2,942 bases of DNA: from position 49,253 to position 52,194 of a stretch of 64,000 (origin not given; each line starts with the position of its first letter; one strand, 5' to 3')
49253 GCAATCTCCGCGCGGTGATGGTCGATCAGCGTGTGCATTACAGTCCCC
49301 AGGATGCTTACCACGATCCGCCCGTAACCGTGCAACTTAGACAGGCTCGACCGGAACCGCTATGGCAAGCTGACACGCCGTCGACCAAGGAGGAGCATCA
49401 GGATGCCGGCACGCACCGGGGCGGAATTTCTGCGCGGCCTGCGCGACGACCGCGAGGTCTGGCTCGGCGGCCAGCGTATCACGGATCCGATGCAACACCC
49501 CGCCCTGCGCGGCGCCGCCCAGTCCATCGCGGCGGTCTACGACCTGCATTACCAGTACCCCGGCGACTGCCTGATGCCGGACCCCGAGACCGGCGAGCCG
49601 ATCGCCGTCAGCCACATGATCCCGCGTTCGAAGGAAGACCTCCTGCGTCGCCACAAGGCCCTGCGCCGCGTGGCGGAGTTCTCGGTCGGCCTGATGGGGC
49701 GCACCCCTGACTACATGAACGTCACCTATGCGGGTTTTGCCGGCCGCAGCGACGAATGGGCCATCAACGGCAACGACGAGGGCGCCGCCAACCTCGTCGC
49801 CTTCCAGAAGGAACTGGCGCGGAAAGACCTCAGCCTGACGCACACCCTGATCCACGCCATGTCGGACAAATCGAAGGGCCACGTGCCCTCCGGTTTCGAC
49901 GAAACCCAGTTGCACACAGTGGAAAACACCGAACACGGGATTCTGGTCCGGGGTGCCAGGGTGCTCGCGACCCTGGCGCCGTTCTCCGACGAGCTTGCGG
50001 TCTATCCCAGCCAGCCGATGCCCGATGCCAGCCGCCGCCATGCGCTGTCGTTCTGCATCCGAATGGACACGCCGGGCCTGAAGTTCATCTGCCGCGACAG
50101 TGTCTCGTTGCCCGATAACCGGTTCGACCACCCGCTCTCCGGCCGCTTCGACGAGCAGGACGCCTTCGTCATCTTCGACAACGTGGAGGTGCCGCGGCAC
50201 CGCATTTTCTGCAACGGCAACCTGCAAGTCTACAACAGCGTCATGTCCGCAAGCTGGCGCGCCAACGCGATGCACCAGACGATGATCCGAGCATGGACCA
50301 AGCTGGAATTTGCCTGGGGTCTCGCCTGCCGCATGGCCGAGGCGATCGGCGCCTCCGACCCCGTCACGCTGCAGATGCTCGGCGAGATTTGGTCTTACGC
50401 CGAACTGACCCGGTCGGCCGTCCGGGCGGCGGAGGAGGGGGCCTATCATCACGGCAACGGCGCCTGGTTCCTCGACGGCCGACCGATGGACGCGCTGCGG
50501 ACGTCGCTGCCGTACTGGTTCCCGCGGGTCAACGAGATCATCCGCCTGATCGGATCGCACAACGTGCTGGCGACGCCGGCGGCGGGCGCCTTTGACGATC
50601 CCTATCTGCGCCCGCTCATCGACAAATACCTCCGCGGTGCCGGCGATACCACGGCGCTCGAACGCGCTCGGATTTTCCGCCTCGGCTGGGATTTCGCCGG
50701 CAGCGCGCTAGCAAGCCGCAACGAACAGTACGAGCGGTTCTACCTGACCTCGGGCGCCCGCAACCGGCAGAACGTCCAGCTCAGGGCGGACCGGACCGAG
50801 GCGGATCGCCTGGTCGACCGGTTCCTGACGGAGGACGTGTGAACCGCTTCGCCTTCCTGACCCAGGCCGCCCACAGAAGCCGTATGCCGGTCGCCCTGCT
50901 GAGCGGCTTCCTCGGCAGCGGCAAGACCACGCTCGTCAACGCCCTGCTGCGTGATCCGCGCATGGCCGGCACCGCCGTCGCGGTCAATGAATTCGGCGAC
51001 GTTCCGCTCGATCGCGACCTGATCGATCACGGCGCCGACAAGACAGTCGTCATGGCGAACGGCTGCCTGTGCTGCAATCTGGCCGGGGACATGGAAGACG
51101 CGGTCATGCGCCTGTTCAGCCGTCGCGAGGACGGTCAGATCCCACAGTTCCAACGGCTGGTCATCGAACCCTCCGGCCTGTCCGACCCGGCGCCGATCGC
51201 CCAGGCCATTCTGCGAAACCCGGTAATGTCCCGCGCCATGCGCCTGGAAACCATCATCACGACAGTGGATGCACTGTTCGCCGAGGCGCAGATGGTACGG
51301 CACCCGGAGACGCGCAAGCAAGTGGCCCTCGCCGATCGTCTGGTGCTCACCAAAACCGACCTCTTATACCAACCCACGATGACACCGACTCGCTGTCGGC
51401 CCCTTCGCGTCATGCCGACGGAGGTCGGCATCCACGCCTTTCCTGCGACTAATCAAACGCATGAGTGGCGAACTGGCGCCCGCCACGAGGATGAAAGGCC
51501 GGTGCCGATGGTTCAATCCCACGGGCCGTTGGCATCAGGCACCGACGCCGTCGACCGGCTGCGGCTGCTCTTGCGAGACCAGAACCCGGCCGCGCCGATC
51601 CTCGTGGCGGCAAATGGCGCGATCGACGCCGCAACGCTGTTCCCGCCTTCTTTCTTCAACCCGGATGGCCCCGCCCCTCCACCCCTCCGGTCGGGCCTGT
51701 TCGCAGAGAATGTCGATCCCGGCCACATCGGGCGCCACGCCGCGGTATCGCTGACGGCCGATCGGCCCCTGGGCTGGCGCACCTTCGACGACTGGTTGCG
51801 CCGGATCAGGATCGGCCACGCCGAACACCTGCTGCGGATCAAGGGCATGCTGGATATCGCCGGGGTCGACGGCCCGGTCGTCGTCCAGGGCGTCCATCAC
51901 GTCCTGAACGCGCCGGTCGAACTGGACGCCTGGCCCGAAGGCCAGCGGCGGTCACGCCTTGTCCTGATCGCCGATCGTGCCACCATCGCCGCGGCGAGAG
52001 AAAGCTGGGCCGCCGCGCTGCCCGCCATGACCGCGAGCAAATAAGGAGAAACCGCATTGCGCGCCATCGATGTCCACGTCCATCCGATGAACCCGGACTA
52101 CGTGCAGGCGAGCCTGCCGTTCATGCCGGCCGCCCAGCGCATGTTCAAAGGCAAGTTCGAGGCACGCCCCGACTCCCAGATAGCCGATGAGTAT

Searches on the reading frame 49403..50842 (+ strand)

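Call 73: search_protein_families(library=pfam, proteins=[window:49403-50842:+], max_evalue=0.00001)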
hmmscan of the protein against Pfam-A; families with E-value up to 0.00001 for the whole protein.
window:49403-50842:+ (479 aa): 2 families
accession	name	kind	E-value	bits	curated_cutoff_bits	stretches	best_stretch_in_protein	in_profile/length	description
PF11794.13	HpaB_N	-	9.7e-79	265.2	35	1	5-269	1-269/270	4-hydroxyphenylacetate 3-hydroxylase N terminal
PF03241.18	HpaB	-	1.3e-44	152.2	25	1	287-475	12-201/202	4-hydroxyphenylacetate 3-hydroxylase C terminal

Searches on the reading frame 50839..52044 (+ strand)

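Call 73: search_protein_families(library=pfam, proteins=[window:50839-52044:+], max_evalue=0.00001)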
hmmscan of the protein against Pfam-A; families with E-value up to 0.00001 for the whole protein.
window:50839-52044:+ (401 aa): 2 families
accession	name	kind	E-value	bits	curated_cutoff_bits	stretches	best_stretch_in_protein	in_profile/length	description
PF02492.25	cobW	-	1.4e-39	136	20.7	1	17-178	1-158/180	CobW/HypB/UreG, nucleotide-binding domain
PF07683.19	CobW_C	-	5.2e-19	68.4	22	1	302-394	3-94/94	Cobalamin synthesis protein cobW C-terminal domain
